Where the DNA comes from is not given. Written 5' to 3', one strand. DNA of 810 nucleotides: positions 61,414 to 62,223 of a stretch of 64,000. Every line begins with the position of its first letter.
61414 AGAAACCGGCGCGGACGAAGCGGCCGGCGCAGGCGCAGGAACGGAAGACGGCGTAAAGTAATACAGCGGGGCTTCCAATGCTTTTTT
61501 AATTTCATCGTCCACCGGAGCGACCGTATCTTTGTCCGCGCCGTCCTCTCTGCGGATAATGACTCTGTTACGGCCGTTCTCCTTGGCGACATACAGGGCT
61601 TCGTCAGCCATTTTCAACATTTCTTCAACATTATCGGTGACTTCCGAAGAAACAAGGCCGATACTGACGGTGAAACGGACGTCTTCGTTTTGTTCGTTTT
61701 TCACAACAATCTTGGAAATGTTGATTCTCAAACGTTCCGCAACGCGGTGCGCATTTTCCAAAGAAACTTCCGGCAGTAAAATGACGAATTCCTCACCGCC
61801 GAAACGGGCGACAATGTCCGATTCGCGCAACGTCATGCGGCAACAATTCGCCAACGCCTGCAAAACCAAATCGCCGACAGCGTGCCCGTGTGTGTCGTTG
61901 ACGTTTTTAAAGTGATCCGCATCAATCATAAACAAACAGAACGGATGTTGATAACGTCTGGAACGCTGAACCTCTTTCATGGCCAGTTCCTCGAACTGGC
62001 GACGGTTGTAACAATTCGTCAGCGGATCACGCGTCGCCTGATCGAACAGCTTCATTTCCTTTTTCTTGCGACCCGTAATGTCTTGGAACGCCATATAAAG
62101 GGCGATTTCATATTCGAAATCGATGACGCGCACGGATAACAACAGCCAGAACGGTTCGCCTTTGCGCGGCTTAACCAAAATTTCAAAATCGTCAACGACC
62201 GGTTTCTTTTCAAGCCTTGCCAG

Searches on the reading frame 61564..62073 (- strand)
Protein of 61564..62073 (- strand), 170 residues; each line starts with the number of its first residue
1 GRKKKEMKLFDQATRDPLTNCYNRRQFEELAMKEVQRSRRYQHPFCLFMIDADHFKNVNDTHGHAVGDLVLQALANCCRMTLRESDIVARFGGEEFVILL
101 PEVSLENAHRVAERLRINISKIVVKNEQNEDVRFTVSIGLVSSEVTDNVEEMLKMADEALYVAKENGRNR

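Call 49: find_homologous_proteins(query=window:61564-62073:-, max_evalue=0.001)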
Query window:61564-62073:- (170 aa): 2681 proteins with E <= 0.001 among 2795 candidates; the best 120 are listed.
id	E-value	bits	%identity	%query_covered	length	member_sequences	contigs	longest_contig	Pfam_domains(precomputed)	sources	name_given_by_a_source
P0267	1.3e-62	228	64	99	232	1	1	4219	PF00990.27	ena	-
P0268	6.1e-61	223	88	72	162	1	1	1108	PF00990.27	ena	-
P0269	1.8e-53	199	56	100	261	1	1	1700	PF22335.2,PF00990.27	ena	-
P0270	4.3e-51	191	56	100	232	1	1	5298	PF00990.27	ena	-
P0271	1.3e-50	189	54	99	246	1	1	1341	PF22335.2,PF00990.27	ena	-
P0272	2.6e-50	188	56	94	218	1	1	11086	PF22335.2,PF00990.27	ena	-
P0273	3.5e-50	188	57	95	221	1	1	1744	PF22335.2,PF00990.27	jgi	jgi:diguanylate cyclase (GGDEF)-like protein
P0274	9.8e-50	186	54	100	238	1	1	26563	PF22335.2,PF00990.27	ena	-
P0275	1.0e-48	183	58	96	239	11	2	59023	PF00990.27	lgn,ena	-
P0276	2.0e-48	182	54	95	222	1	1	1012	PF22335.2,PF00990.27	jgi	jgi:diguanylate cyclase (GGDEF)-like protein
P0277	4.9e-48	181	55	94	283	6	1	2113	PF00990.27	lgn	-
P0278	1.1e-47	180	55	95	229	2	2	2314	PF22335.2,PF00990.27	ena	-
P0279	7.3e-47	177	54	95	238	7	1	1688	PF00990.27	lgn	-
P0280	1.9e-46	176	54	90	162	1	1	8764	PF00990.27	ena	-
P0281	7.1e-46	174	51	99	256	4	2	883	PF22335.2,PF00990.27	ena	-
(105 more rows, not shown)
